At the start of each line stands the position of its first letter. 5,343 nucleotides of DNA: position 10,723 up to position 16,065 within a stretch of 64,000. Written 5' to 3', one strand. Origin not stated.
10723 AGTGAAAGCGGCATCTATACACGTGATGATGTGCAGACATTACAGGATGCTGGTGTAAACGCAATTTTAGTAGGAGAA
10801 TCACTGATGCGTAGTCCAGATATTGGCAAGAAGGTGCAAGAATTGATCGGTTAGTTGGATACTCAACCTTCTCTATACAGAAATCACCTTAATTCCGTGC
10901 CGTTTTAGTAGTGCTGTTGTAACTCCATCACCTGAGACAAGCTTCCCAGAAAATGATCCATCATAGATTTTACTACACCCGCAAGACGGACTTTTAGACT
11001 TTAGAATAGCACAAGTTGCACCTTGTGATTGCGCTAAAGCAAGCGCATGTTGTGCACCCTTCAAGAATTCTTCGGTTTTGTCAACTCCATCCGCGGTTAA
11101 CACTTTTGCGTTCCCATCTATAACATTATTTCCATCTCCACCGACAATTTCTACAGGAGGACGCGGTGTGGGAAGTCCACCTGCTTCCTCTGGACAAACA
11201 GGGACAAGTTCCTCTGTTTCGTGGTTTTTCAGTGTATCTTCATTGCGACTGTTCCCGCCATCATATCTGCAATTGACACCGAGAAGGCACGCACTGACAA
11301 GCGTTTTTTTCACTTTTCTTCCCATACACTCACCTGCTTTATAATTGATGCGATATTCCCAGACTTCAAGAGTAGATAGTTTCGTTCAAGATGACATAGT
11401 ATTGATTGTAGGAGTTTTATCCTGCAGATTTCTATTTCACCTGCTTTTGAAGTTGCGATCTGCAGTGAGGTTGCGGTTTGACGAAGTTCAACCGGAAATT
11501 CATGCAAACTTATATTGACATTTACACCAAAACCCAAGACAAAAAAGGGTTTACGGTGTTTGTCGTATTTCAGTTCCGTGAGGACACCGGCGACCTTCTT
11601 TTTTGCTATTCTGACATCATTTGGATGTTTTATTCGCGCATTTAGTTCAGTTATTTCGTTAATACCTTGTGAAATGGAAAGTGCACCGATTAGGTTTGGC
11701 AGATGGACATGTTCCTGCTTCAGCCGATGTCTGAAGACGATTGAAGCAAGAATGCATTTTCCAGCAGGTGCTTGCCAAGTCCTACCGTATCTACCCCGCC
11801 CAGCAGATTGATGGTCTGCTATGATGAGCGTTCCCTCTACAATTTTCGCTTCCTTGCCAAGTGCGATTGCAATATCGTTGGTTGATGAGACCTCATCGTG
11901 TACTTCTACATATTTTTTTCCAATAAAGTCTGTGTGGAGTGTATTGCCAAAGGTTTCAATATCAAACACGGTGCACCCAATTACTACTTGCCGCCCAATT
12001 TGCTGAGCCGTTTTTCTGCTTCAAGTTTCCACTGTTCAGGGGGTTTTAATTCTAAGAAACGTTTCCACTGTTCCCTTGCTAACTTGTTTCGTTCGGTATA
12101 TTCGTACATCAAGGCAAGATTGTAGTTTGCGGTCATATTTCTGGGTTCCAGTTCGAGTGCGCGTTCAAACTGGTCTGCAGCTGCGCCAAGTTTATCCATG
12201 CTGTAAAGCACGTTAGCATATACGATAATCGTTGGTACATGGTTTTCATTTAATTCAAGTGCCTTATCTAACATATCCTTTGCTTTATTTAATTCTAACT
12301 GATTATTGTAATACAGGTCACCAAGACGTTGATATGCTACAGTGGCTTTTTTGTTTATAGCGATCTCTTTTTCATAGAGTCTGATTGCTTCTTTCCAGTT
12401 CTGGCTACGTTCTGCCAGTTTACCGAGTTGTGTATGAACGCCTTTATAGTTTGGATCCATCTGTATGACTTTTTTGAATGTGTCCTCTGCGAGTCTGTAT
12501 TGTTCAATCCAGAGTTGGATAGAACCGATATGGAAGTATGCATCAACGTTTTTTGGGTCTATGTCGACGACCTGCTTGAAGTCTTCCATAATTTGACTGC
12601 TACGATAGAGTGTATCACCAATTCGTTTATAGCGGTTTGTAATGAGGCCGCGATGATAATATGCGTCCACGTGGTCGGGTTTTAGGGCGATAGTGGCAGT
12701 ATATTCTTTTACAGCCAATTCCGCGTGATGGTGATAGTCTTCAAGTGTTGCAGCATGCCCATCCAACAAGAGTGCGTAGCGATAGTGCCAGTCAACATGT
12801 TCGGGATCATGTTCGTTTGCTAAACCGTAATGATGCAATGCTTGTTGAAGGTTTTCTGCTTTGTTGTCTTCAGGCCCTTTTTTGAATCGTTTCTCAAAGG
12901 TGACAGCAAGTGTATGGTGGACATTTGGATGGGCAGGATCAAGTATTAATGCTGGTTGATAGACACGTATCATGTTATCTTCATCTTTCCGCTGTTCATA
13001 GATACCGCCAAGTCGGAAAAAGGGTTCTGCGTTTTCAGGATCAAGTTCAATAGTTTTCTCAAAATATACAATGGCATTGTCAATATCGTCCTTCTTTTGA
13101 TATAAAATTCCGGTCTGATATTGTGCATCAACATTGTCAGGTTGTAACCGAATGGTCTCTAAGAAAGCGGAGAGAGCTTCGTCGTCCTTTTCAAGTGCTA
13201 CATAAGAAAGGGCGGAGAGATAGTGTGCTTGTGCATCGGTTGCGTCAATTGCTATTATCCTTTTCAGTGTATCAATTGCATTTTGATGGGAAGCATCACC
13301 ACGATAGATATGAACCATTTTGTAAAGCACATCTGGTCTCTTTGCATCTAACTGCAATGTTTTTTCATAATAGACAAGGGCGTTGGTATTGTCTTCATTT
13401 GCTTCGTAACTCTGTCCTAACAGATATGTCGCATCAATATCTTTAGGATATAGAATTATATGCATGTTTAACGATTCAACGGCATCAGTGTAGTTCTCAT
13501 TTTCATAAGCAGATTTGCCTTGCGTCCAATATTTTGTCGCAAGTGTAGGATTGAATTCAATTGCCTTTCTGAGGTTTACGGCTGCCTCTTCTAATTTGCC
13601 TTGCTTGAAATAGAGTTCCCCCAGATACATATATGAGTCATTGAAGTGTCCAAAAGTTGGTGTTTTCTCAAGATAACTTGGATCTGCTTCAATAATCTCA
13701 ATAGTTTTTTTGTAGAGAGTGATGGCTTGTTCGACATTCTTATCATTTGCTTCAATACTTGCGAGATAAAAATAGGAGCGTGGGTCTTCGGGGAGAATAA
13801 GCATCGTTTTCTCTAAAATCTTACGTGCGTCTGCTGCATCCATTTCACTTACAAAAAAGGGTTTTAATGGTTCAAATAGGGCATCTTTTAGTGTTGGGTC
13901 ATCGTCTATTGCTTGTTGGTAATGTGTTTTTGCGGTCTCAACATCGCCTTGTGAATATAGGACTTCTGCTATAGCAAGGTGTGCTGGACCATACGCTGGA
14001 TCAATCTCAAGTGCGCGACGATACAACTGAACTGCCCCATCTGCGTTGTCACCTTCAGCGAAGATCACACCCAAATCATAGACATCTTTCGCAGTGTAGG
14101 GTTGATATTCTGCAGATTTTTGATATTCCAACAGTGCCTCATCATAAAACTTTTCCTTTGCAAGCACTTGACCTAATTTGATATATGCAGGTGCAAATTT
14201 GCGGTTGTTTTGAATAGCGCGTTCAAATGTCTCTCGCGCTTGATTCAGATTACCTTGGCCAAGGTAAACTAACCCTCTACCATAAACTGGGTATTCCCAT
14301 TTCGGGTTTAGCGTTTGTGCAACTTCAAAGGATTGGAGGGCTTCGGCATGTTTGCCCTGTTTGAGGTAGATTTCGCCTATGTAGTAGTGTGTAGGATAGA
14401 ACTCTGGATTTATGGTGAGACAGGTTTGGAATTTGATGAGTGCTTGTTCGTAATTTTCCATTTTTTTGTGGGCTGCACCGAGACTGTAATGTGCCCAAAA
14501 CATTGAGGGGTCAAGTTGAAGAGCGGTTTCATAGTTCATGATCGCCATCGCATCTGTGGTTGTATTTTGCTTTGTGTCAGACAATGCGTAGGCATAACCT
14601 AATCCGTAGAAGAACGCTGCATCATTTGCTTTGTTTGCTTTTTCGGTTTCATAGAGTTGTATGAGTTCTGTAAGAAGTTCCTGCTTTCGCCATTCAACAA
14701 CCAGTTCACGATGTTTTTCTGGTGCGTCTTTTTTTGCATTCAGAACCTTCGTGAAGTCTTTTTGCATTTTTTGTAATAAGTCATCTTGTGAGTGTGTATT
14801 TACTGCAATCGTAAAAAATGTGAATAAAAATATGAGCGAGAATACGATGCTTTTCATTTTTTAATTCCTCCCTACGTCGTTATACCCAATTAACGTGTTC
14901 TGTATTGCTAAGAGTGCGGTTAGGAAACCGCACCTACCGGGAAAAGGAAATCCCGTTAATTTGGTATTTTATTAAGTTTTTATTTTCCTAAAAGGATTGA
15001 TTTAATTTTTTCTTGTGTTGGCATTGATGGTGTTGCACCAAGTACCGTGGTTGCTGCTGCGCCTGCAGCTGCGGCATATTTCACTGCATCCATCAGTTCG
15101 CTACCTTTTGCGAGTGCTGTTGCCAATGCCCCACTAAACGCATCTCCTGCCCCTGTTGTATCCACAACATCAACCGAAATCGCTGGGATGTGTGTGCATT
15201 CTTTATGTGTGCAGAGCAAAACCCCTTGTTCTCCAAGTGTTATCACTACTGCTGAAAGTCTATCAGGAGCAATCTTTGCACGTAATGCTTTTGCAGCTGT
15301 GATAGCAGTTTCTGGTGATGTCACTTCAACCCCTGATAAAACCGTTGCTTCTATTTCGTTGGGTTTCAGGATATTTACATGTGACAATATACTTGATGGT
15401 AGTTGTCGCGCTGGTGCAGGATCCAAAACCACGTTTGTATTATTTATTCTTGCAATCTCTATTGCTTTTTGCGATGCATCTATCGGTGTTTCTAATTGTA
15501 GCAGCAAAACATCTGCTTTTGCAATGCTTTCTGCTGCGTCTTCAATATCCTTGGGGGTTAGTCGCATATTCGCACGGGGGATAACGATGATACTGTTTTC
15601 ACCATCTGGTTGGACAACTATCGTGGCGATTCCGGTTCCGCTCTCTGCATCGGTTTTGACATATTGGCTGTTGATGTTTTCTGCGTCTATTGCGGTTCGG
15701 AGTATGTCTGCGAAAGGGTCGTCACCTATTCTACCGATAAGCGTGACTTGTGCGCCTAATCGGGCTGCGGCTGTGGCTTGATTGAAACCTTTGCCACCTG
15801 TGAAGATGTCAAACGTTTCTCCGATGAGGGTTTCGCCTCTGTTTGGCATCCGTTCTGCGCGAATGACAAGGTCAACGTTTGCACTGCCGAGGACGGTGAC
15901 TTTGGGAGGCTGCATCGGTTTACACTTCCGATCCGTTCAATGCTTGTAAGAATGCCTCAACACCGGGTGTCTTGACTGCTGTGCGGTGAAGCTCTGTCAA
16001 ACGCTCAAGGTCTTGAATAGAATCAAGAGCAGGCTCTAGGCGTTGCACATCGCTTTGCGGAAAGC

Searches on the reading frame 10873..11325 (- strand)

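Call 5: search_protein_families(library=ncbifam, proteins=[window:10873-11325:-], max_evalue=0.01)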
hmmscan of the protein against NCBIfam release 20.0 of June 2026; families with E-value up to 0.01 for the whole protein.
window:10873-11325:- (150 aa): 2 families
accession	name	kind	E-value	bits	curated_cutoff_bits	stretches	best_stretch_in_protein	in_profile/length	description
TIGR01792.1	urease_alph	equivalog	0.0072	15.1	680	1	50-113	101-162/568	urease subunit alpha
NF009686.0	PRK13207.1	subfamily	0.0084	14.9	354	0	50-117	102-167/569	urease subunit alpha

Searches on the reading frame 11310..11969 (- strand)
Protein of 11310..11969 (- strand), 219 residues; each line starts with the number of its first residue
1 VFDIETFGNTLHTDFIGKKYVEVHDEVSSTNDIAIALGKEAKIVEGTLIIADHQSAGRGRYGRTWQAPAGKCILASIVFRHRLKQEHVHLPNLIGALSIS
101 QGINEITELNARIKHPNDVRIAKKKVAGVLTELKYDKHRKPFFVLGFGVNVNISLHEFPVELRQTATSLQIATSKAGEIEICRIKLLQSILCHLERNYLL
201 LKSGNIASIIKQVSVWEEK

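Call 5: search_protein_families(library=ncbifam, proteins=[window:11310-11969:-], max_evalue=0.01)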
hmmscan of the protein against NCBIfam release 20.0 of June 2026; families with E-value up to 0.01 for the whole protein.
window:11310-11969:- (219 aa): 11 families
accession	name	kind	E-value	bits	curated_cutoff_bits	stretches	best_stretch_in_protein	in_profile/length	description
TIGR00121.1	birA_ligase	equivalog_domain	2.9e-38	131.8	83.1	1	21-212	2-182/235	biotin--[acetyl-CoA-carboxylase] ligase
NF006206.0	PRK08330.1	equivalog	2.1e-37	128.8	311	1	11-213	4-189/243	biotin--protein ligase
NF008847.0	PRK11886.1-2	equivalog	2.7e-27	95.9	293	1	19-196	79-248/320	bifunctional biotin--[acetyl-CoA-carboxylase] ligase/biotin operon repressor BirA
NF008848.0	PRK11886.1-3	equivalog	3.1e-25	88.9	362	1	20-195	79-250/319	bifunctional biotin--[acetyl-CoA-carboxylase] ligase/biotin operon repressor BirA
NF008850.0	PRK11886.1-5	equivalog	1.7e-22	80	489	1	24-170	84-227/320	bifunctional biotin--[acetyl-CoA-carboxylase] ligase/biotin operon repressor BirA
NF004607.0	PRK05935.1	equivalog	8.2e-19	68.2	219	1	20-197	5-178/190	biotin--protein ligase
NF008846.0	PRK11886.1-1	equivalog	4.3e-18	65.7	353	1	25-174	81-229/312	bifunctional biotin--[acetyl-CoA-carboxylase] ligase/biotin operon repressor BirA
NF005405.0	PRK06955.1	equivalog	7.2e-18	64.7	312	1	21-154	35-176/300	biotin--[acetyl-CoA-carboxylase] ligase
NF008849.0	PRK11886.1-4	equivalog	6.4e-17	61.6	474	1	16-210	76-262/320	bifunctional biotin--[acetyl-CoA-carboxylase] ligase/biotin operon repressor BirA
NF009862.0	PRK13325.1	equivalog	2.9e-12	46.1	761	1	24-196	87-253/592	bifunctional biotin--[acetyl-CoA-carboxylase] ligase/type III pantothenate kinase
NF006294.0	PRK08477.1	equivalog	1.4e-11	44.2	179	1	20-196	5-160/214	biotin--[acetyl-CoA-carboxylase] ligase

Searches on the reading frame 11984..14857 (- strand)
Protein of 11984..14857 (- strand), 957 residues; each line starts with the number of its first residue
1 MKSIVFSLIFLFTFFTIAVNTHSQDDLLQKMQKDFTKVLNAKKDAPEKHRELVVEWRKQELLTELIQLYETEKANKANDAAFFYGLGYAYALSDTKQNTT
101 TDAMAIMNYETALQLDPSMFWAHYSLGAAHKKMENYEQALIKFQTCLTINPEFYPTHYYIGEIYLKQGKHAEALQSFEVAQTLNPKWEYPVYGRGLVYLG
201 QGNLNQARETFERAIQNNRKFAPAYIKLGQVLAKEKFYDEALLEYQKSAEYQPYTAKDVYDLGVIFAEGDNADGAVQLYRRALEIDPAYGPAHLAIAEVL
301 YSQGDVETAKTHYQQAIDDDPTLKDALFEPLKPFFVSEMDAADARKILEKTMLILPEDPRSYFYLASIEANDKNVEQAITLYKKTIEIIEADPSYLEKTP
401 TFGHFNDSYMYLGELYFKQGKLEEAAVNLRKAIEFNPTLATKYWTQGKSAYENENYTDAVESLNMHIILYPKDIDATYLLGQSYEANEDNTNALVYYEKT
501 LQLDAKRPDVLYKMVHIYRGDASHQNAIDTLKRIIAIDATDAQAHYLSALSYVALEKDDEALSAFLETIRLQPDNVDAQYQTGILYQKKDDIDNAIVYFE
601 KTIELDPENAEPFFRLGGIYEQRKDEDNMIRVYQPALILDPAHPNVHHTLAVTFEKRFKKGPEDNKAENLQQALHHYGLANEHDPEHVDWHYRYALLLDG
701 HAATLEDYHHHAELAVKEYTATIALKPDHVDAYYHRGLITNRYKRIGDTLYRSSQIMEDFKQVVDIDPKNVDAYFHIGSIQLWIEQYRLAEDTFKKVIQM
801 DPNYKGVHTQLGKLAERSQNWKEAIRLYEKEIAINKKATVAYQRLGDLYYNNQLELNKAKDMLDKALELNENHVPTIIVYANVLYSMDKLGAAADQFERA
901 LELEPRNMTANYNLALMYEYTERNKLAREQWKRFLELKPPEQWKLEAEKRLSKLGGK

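Call 5: search_protein_families(library=ncbifam, proteins=[window:11984-14857:-], max_evalue=0.01)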
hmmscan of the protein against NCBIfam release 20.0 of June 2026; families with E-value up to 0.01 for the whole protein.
window:11984-14857:- (957 aa): 35 families (the best 25 are shown)
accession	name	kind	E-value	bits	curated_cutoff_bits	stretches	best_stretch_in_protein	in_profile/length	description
NF040959.1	MamA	equivalog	1.7e-77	259.5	200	7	523-657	52-186/204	magnetosome protein MamA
TIGR02917.1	PEP_TPR_lipo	equivalog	2e-68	231.2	312.2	3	287-674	190-560/899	XrtA/PEP-CTERM system TPR-repeat protein PrsT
TIGR02521.1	type_IV_pilW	equivalog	1.2e-47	162.4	154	5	96-253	43-200/234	type IV pilus biogenesis/stability protein PilW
TIGR02552.1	LcrH_SycD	equivalog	1.5e-41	141.3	104.8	6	159-219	57-117/136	SycD/LcrH family type III secretion system chaperone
NF033758.1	gliding_GltE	equivalog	4.4e-31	108.3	225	5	411-663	91-342/411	adventurous gliding motility TPR repeat lipoprotein GltE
TIGR00990.1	3a0801s09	subfamily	1.2e-30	106.8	757.25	5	660-918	300-552/615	mitochondrial import receptor subunit TOM70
NF033762.1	social_mot_Tgl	equivalog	3.2e-30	105.3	225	5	103-241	83-223/252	social motility TPR repeat lipoprotein Tgl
NF033920.0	C39_PA2778_fam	equivalog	5.3e-30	104.7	150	2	855-938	171-254/255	PA2778 family cysteine peptidase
TIGR02795.1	tol_pal_ybgF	equivalog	3e-29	102.1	90.1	2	443-535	5-103/119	tol-pal system protein YbgF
NF008757.0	PRK11788.1-5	equivalog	3.8e-28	98.7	363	3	198-385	117-308/388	lipopolysaccharide assembly protein LapB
NF008391.2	PRK11189.1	equivalog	1.5e-26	93.6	250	4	732-805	67-133/297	lipoprotein NlpI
NF002725.1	PRK02603.1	equivalog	2.9e-25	89.3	143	2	440-525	35-125/173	photosystem I assembly protein Ycf3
NF047371.1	FlcA_CTERM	equivalog_domain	1.3e-24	86.6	300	6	207-318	423-535/646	periplasmic flagellar collar protein FlcA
NF008756.0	PRK11788.1-4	equivalog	3.7e-21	75.6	474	3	203-348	195-338/389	lipopolysaccharide assembly protein LapB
NF008755.0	PRK11788.1-3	equivalog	3.6e-20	72.7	430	1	538-597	32-91/388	lipopolysaccharide assembly protein LapB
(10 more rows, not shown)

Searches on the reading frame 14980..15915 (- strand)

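Call 3: search_protein_families(library=pfam, proteins=[window:14980-15915:-], max_evalue=0.01)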
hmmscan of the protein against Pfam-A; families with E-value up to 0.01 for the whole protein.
window:14980-15915:- (311 aa): 3 families
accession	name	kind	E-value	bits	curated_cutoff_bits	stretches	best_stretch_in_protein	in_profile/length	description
PF00294.29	PfkB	-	2.5e-71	240.9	25.8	1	5-300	3-301/302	pfkB family carbohydrate kinase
PF08543.17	Phos_pyr_kin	-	2e-13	50.7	27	1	160-282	100-225/246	Phosphomethylpyrimidine kinase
PF01256.23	Carb_kinase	-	1.4e-06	28.4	27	1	130-296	62-227/242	NAD(P)H-hydrate dehydratase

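Call 4: search_protein_families(library=padloc, proteins=[window:14980-15915:-], max_evalue=0.01)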
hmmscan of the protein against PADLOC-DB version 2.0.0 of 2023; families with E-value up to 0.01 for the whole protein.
window:14980-15915:- (311 aa): 0 families

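Call 5: search_protein_families(library=ncbifam, proteins=[window:14980-15915:-], max_evalue=0.01)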
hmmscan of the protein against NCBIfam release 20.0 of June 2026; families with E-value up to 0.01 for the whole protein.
window:14980-15915:- (311 aa): 37 families (the best 25 are shown)
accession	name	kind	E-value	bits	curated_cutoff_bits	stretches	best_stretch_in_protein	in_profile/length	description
TIGR02152.1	D_ribokin_bact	equivalog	8.1e-97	324.1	299.65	1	6-305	1-297/298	ribokinase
NF008353.0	PRK11142.1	equivalog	4.7e-91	305.5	341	1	5-308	4-303/307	ribokinase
TIGR04382.1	myo_inos_iolC_N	equivalog_domain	9.9e-35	120.3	300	1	33-307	27-308/309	5-dehydro-2-deoxygluconokinase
NF006957.1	PRK09434.1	equivalog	3.1e-33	115.6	450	1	5-303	3-301/302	fructokinase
TIGR03168.1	1-PFK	subfamily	2.5e-32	112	216.4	1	7-306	3-297/305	hexose kinase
TIGR02198.1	rfaE_dom_I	equivalog_domain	6.4e-32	110.9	345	1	41-296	48-304/315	D-glycero-beta-D-manno-heptose-7-phosphate kinase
NF053626.1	RibKinHalex1628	equivalog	1.2e-30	107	330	1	6-308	4-291/293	ATP-dependent ribose-1-phosphate kinase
TIGR03828.1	pfkB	equivalog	2.8e-30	105.4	292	1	12-307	8-298/305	1-phosphofructokinase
NF041320.1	pfkB_Halo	equivalog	1.4e-26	93.6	400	1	7-295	4-283/302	1-phosphofructokinase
NF008454.0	PRK11316.1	equivalog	2.6e-24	85.7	521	1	43-295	53-301/475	bifunctional D-glycero-beta-D-manno-heptose-7-phosphate kinase/D-glycero-beta-D-manno-heptose 1-phosphate adenylyltransferase HldE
NF040938.1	KDG_KDGal_kin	equivalog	1.4e-22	80.2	400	1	35-308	25-303/305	bifunctional 2-dehydro-3-deoxygluconokinase/2-dehydro-3-deoxygalactonokinase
NF049991.1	TagKinase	equivalog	3.1e-20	72.2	420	1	50-305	51-312/321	tagatose kinase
NF041134.1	R1P_kin_Thcocales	equivalog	8.3e-20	71.4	500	1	6-304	3-278/291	ADP-dependent ribose-1-phosphate kinase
NF007632.0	PRK10294.1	equivalog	3e-19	69.4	353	1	39-294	37-292/310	6-phosphofructokinase II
NF041332.1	KDG_KDGal_kin_Halo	equivalog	1e-18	67.9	440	1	33-306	26-308/320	bifunctional 2-dehydro-3-deoxygluconokinase/2-dehydro-3-deoxygalactonokinase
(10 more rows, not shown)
